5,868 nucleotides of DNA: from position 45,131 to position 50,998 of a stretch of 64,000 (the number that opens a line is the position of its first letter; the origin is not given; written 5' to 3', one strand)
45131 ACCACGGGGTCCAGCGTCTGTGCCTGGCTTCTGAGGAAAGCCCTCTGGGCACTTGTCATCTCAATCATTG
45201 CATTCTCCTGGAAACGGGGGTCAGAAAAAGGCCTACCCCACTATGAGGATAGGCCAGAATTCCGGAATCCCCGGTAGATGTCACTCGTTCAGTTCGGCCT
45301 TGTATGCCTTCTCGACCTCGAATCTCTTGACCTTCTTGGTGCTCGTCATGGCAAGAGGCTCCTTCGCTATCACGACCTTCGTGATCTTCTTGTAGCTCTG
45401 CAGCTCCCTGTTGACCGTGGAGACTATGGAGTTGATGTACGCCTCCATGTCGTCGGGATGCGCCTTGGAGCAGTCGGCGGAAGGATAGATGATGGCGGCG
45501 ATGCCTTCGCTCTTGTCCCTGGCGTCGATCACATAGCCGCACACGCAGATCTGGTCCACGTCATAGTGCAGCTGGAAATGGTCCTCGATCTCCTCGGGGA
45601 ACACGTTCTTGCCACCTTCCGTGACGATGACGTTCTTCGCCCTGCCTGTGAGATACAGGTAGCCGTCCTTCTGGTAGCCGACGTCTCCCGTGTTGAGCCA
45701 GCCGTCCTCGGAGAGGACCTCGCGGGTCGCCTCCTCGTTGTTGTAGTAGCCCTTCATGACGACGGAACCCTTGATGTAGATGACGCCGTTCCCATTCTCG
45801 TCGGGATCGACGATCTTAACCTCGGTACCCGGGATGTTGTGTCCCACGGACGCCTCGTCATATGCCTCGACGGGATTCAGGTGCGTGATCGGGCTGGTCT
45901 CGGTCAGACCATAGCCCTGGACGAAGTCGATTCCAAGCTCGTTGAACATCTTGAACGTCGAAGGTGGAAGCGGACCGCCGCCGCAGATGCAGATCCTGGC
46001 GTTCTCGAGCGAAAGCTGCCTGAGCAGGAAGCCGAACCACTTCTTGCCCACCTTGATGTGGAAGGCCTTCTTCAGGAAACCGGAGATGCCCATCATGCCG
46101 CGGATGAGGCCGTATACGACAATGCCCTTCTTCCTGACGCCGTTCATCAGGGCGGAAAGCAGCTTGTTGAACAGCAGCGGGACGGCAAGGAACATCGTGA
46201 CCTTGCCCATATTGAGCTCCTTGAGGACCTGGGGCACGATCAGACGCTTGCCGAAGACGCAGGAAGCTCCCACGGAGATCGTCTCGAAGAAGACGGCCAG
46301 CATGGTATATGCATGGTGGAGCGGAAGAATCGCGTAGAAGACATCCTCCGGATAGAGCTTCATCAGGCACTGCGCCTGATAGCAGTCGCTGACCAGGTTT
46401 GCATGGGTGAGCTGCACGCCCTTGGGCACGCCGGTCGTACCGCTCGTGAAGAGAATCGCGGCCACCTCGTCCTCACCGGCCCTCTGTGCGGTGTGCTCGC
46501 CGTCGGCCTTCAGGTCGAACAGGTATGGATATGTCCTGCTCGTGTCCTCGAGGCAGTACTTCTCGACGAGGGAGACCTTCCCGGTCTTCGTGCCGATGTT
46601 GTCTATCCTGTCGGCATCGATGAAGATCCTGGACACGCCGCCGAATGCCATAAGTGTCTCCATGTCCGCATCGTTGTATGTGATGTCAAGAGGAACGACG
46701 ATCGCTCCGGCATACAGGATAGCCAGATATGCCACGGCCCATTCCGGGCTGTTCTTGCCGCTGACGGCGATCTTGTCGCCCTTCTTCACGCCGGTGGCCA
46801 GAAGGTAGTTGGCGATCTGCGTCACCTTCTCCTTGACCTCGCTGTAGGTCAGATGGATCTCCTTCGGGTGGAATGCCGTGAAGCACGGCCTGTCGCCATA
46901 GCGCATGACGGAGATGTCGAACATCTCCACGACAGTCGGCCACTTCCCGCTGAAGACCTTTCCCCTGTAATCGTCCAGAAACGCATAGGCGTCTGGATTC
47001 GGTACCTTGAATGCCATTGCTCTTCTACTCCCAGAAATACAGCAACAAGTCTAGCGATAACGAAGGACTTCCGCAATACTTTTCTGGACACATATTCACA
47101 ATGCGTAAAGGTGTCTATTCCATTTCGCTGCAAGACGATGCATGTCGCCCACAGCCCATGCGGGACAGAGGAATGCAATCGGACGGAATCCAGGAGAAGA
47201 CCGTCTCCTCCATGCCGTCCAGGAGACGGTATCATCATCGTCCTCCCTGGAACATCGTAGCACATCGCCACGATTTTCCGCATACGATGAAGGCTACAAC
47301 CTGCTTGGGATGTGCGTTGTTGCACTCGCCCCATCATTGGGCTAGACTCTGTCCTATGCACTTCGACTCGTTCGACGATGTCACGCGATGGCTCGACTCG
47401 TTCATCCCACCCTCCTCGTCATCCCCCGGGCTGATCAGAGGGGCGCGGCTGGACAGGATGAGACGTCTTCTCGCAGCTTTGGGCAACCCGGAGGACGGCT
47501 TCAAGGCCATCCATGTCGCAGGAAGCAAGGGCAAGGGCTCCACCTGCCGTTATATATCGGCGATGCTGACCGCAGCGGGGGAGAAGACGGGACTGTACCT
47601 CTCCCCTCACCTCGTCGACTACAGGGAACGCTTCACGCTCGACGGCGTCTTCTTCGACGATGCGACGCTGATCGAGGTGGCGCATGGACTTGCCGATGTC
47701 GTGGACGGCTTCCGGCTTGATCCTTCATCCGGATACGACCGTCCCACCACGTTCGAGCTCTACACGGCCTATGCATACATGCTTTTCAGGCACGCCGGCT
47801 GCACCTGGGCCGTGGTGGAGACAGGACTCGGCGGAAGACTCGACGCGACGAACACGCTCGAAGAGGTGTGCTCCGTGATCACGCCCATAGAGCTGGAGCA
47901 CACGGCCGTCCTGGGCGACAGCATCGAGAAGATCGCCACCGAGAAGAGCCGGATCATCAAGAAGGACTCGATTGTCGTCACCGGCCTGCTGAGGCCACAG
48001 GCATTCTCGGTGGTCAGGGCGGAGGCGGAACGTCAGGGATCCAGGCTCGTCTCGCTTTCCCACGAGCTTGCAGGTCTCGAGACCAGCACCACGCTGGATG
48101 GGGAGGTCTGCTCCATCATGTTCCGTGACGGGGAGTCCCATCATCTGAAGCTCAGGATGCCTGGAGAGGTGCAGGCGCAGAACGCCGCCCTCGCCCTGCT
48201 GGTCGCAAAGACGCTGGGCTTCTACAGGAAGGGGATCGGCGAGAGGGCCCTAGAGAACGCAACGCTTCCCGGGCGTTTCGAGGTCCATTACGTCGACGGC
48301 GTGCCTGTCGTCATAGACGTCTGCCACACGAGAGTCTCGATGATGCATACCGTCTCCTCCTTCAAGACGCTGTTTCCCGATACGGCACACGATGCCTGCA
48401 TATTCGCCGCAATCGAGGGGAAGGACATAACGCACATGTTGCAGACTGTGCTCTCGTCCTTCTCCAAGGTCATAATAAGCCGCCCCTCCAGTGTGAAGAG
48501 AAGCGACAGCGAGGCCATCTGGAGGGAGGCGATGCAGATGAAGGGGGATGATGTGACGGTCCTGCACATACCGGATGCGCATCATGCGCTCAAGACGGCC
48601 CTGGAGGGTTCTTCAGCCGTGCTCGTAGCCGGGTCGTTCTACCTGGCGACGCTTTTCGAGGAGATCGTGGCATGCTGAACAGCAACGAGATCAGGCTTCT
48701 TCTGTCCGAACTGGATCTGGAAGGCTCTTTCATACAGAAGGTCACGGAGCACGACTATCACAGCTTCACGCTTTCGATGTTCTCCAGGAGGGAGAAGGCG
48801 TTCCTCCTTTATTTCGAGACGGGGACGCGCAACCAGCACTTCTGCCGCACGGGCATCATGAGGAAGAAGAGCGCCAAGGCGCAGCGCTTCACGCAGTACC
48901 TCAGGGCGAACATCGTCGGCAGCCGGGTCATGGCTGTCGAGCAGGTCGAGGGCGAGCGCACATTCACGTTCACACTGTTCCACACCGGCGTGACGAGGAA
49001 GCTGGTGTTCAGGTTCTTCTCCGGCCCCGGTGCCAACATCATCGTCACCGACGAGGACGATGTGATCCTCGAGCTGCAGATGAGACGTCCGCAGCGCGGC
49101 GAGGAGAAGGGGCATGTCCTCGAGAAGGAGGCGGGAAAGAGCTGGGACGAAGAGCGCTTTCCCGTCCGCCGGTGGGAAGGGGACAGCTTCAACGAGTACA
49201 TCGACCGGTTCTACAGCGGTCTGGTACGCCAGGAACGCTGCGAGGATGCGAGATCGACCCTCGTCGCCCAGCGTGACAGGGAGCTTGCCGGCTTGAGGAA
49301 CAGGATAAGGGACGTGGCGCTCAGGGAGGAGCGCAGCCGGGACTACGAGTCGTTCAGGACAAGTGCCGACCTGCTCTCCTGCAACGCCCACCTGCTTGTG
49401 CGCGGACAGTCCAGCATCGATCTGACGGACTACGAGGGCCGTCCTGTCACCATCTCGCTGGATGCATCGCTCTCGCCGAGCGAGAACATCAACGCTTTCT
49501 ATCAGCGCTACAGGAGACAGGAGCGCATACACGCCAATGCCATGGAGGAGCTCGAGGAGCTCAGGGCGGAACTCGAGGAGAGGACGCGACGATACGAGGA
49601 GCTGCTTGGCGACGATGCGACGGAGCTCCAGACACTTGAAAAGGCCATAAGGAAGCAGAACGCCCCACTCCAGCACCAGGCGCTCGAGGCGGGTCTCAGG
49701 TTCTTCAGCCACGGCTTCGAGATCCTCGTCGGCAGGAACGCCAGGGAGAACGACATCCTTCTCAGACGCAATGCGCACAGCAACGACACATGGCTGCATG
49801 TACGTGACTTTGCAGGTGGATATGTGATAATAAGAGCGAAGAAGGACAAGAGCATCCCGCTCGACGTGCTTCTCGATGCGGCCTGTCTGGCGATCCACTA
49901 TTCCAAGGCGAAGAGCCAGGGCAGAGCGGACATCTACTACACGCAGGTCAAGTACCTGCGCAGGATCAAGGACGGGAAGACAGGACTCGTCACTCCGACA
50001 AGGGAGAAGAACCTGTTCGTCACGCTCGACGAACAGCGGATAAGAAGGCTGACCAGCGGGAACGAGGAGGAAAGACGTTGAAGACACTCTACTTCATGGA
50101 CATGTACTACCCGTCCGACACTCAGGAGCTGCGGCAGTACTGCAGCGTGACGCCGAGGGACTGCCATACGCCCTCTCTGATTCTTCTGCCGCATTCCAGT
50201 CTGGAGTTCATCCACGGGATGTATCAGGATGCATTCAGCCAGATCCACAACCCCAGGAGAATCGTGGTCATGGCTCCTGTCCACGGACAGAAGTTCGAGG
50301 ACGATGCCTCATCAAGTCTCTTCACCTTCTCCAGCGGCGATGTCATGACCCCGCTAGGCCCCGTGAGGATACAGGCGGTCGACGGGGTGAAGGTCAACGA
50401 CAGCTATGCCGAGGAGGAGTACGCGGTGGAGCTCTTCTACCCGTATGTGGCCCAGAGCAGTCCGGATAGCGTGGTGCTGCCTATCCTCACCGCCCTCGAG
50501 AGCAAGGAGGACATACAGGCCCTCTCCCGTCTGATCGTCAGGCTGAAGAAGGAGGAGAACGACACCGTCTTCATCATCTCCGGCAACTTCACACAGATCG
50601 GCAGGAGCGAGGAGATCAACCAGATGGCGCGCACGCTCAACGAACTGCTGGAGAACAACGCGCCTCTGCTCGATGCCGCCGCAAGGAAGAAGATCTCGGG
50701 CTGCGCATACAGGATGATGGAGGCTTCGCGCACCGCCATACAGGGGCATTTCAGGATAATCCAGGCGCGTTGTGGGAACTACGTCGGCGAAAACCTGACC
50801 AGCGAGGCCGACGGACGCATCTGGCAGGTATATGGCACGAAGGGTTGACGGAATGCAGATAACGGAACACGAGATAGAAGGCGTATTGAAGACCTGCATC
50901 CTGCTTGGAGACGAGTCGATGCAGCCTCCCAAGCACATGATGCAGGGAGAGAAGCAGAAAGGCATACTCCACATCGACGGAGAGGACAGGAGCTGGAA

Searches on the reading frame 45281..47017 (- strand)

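Call 11: search_protein_families(library=pfam, proteins=[window:45281-47017:-], max_evalue=0.001)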
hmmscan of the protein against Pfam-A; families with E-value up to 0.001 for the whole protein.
window:45281-47017:- (578 aa): 2 families
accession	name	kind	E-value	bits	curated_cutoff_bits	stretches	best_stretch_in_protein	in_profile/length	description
PF00501.34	AMP-binding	-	3e-82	276.9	29.9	1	36-425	4-384/384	AMP-binding enzyme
PF23562.2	AMP-binding_C_3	-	2.6e-08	34.7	20.8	1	462-577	2-117/124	AMP-binding enzyme C-terminal domain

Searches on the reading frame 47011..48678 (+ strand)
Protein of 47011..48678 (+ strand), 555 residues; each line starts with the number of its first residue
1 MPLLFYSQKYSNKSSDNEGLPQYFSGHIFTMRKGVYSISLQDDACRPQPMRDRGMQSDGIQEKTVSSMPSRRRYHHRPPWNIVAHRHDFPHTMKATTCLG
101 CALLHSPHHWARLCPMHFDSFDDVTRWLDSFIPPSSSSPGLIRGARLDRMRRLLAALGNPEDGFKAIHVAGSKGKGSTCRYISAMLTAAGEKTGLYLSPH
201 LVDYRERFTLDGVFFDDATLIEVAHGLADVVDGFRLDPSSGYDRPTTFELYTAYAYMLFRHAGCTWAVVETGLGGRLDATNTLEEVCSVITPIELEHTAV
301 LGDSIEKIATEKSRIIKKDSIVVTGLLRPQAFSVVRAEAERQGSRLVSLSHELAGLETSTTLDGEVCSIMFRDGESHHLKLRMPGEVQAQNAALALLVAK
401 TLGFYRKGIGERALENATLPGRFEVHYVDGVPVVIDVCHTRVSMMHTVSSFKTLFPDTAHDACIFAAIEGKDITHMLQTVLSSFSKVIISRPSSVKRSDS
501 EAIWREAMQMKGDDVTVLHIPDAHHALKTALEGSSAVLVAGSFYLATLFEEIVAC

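Call 11: search_protein_families(library=pfam, proteins=[window:47011-48678:+], max_evalue=0.001)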
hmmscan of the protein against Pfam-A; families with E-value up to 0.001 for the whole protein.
window:47011-48678:+ (555 aa): 2 families
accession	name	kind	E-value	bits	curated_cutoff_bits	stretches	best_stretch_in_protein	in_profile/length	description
PF08245.18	Mur_ligase_M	-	2e-10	41.4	24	1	169-399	1-200/200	Mur ligase middle domain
PF02875.26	Mur_ligase_C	-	1.1e-08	36.4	28.4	1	421-543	1-127/127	Mur ligase, glutamate ligase domain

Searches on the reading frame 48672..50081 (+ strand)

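Call 11: search_protein_families(library=pfam, proteins=[window:48672-50081:+], max_evalue=0.001)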
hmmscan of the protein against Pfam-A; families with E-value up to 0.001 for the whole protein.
window:48672-50081:+ (469 aa): 3 families
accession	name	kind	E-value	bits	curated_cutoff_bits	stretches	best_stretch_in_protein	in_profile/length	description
PF05833.16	NFACT_N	-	4.4e-32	111.9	31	2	170-325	278-436/456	NFACT N-terminal and middle domains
PF05670.18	NFACT-R_1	-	3.5e-14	53.7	29.8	1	346-434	8-98/112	NFACT protein RNA binding domain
PF18297.6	NFACT-R_2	-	9.8e-06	26.1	26.9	1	346-426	7-82/104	NFACT protein RNA binding domain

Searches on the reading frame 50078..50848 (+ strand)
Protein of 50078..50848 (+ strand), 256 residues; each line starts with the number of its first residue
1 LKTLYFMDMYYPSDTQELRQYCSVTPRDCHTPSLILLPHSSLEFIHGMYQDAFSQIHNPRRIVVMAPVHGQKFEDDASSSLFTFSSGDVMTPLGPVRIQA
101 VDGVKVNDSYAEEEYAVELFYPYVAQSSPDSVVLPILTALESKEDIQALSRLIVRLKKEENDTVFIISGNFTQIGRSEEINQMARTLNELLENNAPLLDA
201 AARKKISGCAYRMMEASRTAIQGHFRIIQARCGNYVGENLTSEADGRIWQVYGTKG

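Call 11: search_protein_families(library=pfam, proteins=[window:50078-50848:+], max_evalue=0.001)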
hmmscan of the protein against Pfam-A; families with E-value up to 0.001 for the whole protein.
window:50078-50848:+ (256 aa): 1 family
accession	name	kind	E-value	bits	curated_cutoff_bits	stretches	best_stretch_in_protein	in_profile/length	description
PF01875.22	Memo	-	1.2e-11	44.8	27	1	10-193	8-207/269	Memo-like protein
